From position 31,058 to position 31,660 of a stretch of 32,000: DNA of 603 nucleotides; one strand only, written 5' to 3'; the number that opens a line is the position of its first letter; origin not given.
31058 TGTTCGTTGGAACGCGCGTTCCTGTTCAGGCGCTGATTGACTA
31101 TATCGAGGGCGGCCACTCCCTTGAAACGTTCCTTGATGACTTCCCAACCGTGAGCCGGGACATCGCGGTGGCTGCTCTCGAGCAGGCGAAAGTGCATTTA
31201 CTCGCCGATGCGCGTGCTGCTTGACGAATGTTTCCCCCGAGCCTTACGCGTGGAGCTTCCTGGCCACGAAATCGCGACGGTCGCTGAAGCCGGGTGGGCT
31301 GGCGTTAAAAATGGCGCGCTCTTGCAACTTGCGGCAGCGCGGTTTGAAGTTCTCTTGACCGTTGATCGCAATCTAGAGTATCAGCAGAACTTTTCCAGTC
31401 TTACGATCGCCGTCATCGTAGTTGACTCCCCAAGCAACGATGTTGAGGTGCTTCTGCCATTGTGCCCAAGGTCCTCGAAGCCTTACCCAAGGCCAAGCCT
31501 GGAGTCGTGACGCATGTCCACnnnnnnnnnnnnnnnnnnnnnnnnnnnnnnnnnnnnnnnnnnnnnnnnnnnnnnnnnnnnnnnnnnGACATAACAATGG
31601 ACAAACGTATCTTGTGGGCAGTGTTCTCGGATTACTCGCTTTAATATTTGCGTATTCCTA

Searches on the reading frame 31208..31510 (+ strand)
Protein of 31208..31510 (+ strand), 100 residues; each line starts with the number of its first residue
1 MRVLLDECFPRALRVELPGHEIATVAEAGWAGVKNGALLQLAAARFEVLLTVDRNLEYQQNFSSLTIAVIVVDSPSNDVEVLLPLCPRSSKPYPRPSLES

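Call 23: find_encoding_contigs(protein=window:31208-31510:+, flank=10000, max_places=8)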
Protein window:31208-31510:+ (100 aa): 8 contigs read that carry it; 5 places shown.
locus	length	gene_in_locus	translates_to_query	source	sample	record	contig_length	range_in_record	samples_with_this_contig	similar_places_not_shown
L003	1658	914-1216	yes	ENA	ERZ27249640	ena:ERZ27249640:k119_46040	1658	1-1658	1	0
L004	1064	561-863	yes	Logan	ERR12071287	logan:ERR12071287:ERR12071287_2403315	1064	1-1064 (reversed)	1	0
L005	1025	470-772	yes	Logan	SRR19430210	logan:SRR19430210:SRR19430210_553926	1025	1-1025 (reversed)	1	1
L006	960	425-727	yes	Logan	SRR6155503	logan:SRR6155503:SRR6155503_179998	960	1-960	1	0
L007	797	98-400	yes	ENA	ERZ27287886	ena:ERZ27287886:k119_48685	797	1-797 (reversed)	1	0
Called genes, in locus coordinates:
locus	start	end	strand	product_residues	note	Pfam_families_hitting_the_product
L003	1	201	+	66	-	?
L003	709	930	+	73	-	PF04255:DUF433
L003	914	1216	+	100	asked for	PF18478:PIN_10 (faint), PF18480:DUF5615 (weak)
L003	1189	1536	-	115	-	-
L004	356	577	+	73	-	PF04255:DUF433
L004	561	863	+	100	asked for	PF18478:PIN_10 (faint), PF18480:DUF5615 (weak)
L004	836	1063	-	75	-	?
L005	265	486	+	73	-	PF04255:DUF433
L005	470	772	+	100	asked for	PF18478:PIN_10 (faint), PF18480:DUF5615 (weak)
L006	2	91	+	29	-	?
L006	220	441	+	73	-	PF04255:DUF433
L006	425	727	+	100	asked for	PF18478:PIN_10 (faint), PF18480:DUF5615 (weak)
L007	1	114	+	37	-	?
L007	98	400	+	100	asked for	PF18478:PIN_10 (faint), PF18480:DUF5615 (weak)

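Call 24: search_protein_families(library=pfam, proteins=[window:31208-31510:+], max_evalue=1)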
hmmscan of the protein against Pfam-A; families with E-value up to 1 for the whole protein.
window:31208-31510:+ (100 aa): 2 families
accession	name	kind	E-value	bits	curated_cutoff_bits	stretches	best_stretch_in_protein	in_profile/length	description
PF18480.7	DUF5615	-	4.8e-06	26.9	23.8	1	1-61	1-63/110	Domain of unknown function (DUF5615)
PF18478.7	PIN_10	-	2.3e-05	24.8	26.2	1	1-60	1-66/84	PIN like domain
